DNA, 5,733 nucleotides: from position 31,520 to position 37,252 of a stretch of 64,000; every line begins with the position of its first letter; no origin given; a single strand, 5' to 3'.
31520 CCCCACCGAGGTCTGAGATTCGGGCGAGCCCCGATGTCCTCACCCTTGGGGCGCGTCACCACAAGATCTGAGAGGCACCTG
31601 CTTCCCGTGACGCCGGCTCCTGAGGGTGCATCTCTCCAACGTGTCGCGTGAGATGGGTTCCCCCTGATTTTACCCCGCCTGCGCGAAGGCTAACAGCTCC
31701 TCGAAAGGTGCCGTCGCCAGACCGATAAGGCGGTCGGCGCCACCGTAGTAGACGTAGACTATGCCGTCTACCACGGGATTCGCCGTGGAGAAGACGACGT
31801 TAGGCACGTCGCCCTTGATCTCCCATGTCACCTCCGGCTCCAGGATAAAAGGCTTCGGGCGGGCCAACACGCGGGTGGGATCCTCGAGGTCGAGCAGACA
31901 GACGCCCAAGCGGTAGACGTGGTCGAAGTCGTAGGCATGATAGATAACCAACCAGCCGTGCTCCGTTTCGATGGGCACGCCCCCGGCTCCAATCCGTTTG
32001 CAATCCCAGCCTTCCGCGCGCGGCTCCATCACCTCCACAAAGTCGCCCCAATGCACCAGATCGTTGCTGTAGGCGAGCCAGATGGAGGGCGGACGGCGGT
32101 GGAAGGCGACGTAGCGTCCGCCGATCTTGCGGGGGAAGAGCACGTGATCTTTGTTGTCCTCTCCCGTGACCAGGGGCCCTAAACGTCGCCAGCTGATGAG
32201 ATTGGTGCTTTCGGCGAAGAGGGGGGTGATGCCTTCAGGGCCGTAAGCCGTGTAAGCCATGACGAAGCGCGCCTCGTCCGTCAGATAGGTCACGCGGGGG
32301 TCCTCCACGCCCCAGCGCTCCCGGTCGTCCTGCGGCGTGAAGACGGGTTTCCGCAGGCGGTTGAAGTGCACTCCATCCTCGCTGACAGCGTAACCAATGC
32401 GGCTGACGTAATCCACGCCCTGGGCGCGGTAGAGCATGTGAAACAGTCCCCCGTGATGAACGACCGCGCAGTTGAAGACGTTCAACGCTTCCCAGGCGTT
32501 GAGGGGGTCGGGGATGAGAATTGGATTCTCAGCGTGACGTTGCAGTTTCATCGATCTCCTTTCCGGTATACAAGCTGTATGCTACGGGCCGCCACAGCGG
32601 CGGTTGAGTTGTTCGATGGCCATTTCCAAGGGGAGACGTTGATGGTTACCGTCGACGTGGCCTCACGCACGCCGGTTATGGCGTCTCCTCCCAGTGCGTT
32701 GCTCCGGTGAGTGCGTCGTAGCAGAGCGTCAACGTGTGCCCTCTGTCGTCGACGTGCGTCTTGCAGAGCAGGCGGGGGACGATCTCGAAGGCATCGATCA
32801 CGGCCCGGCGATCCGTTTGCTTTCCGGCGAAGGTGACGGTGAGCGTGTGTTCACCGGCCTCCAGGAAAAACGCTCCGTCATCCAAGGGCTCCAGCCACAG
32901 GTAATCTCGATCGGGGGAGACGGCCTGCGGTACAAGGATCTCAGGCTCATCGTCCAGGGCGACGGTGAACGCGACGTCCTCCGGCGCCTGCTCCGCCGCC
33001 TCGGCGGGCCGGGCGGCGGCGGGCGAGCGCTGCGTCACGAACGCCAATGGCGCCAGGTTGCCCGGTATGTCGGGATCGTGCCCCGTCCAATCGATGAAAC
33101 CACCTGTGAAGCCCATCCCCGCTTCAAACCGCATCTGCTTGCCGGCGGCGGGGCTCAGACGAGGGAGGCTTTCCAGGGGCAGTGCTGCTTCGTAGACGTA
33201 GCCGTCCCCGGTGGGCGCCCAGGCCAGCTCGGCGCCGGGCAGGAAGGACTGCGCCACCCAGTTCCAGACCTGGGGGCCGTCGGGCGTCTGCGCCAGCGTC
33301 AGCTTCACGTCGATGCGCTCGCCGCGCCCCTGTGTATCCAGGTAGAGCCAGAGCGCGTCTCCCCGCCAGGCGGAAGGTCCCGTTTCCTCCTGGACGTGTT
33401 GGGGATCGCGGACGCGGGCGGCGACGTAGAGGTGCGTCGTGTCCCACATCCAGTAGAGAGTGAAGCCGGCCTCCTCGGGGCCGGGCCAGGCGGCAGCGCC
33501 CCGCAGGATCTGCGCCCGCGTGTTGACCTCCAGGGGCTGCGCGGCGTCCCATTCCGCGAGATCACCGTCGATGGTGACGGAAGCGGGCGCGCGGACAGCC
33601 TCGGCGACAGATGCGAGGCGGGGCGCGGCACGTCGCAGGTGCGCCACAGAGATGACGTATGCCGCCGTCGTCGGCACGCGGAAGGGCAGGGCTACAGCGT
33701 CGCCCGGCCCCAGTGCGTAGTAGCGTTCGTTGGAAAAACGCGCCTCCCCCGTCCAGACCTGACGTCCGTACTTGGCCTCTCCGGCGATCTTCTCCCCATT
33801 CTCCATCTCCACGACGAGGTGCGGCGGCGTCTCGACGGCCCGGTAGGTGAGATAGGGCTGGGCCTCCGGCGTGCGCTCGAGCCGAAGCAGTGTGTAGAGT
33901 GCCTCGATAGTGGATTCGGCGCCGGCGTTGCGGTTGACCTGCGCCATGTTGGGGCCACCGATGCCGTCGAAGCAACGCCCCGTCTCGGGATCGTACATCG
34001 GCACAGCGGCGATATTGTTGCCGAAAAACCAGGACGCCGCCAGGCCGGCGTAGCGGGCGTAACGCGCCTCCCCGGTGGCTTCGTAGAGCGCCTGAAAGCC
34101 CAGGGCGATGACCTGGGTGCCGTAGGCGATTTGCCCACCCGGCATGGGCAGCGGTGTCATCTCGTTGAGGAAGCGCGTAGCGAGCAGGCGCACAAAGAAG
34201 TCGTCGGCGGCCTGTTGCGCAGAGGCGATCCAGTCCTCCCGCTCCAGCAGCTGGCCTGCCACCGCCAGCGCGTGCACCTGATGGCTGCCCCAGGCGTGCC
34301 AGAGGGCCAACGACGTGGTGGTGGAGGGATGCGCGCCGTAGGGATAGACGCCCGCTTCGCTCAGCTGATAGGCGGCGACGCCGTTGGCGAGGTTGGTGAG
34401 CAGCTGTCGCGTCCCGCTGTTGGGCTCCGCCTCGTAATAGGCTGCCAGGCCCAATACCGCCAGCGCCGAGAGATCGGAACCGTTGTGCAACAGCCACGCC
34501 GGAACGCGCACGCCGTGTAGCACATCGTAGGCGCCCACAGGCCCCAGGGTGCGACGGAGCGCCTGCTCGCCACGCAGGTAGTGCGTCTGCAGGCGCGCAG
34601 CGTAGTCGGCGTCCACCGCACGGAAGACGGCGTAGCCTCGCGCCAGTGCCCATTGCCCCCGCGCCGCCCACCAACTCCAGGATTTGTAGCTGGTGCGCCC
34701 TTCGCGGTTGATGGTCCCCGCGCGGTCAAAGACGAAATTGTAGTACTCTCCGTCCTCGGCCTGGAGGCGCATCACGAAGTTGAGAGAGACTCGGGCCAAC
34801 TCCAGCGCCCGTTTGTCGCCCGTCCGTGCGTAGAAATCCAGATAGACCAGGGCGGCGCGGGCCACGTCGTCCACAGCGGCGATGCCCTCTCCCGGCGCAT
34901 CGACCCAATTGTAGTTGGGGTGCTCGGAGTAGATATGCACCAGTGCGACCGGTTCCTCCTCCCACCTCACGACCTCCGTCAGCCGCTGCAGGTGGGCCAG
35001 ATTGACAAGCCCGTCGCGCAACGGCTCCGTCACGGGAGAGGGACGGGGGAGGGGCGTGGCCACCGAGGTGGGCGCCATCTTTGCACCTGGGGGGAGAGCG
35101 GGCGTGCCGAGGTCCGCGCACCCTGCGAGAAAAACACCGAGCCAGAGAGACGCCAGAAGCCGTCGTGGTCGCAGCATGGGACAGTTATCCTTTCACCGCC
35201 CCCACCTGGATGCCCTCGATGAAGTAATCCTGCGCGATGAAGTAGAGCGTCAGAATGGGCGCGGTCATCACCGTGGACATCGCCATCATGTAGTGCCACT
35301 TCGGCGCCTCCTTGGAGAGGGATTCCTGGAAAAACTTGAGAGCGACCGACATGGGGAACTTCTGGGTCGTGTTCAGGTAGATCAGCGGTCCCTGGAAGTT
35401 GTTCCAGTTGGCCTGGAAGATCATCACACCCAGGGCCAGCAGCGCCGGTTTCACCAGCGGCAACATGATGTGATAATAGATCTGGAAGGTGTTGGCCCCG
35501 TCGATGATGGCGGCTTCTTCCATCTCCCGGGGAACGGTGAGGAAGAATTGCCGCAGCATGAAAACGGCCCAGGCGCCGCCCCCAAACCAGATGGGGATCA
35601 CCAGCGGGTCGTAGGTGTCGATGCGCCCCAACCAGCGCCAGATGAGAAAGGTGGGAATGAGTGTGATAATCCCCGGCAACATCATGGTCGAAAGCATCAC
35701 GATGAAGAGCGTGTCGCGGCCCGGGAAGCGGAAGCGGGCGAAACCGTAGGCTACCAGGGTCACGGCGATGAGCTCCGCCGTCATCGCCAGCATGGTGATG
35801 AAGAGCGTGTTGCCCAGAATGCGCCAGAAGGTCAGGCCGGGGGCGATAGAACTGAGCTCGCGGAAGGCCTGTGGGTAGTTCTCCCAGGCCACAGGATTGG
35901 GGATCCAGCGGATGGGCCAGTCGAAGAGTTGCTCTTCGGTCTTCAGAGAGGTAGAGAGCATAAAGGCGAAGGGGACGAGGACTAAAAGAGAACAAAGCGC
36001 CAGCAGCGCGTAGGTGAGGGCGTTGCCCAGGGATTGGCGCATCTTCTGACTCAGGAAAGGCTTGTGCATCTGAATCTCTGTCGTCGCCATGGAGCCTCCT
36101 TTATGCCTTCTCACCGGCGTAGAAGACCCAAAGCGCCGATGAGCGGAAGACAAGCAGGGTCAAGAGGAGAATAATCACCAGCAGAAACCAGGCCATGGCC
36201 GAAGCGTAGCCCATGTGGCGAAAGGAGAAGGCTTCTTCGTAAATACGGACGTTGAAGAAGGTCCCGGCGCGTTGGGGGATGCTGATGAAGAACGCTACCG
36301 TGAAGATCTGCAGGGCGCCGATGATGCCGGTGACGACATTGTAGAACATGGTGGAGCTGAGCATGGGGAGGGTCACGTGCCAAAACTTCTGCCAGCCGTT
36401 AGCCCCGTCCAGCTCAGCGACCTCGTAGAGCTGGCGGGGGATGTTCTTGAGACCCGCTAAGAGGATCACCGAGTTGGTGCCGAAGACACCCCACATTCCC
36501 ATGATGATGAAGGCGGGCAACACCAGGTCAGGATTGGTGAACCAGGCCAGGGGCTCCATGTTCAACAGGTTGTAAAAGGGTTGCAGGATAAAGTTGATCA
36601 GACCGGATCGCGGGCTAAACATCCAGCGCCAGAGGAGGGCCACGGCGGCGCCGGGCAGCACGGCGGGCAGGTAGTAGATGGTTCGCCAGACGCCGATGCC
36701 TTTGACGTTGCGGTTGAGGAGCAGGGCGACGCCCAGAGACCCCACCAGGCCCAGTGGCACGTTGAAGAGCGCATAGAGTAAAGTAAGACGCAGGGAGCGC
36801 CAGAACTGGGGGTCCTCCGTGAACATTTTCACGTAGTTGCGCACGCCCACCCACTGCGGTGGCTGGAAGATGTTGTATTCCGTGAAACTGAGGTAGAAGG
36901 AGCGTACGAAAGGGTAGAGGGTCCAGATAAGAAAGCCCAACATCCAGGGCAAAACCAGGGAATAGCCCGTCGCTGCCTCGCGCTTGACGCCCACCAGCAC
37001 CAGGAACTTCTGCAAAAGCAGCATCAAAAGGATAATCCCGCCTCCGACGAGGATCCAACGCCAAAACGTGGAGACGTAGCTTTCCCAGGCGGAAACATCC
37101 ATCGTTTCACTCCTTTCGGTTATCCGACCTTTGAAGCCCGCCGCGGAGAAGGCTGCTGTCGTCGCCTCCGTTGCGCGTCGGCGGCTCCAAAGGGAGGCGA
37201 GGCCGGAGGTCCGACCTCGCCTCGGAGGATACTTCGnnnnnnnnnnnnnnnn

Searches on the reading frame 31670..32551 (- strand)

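Call 68: search_protein_families(library=pfam, proteins=[window:31670-32551:-], max_evalue=0.0001)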
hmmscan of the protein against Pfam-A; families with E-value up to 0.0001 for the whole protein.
window:31670-32551:- (293 aa): 1 family
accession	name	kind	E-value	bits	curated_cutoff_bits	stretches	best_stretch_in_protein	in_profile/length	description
PF04041.19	Glyco_hydro_130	-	7.6e-69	232.5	26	1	22-290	32-318/320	beta-1,4-mannooligosaccharide phosphorylase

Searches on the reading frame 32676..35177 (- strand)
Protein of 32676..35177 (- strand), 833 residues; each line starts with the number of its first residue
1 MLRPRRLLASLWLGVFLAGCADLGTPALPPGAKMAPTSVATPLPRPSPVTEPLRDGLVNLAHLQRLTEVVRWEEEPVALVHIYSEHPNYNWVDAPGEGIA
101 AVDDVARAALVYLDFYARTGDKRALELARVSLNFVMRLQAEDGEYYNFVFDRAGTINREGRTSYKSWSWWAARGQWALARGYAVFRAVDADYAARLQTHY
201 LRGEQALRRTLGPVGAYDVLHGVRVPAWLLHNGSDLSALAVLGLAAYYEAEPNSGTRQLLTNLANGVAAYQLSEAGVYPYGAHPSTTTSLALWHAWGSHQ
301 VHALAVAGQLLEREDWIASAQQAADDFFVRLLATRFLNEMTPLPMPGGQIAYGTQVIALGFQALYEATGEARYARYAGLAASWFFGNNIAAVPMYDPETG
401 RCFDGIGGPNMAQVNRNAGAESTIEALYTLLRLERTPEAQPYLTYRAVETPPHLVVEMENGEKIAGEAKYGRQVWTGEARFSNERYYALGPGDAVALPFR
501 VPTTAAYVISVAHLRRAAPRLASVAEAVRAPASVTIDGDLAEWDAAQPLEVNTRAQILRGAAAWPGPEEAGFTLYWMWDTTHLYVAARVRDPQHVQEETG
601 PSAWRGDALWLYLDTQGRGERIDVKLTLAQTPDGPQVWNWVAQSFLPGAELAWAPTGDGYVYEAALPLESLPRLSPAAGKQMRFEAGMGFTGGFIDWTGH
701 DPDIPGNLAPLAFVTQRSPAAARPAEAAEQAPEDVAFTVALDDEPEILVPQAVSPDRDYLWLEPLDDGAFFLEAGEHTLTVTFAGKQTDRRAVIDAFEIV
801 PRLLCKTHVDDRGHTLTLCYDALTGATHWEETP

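Call 68: search_protein_families(library=pfam, proteins=[window:32676-35177:-], max_evalue=0.0001)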
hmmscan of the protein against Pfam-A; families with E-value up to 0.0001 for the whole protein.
window:32676-35177:- (833 aa): 1 family
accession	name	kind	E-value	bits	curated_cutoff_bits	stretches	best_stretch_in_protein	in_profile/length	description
PF06452.16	CBM9_1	-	1.9e-08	34.9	23.4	1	536-685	1-145/185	Carbohydrate family 9 binding domain-like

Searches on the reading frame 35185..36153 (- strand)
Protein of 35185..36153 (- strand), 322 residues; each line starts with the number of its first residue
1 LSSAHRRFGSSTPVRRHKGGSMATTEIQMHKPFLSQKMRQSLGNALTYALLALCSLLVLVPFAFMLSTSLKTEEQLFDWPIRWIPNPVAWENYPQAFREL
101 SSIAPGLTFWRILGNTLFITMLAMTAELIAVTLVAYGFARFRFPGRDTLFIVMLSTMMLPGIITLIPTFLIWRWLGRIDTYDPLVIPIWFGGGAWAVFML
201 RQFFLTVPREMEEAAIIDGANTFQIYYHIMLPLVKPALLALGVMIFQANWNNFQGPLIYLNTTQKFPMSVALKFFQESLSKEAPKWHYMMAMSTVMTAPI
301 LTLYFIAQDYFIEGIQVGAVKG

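Call 68: search_protein_families(library=pfam, proteins=[window:35185-36153:-], max_evalue=0.0001)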
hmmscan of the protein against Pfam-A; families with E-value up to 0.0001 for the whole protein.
window:35185-36153:- (322 aa): 1 family
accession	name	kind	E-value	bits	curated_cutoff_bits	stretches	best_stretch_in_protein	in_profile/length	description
PF00528.27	BPD_transp_1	-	2.5e-15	57.1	26.4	1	135-312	5-179/184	Binding-protein-dependent transport system inner membrane component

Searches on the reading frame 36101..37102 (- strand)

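Call 68: search_protein_families(library=pfam, proteins=[window:36101-37102:-], max_evalue=0.0001)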
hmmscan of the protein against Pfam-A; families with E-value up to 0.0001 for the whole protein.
window:36101-37102:- (333 aa): 1 family
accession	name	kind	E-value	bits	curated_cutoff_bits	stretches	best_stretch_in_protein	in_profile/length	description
PF00528.27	BPD_transp_1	-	2.1e-16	60.6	26.4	1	123-320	6-173/184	Binding-protein-dependent transport system inner membrane component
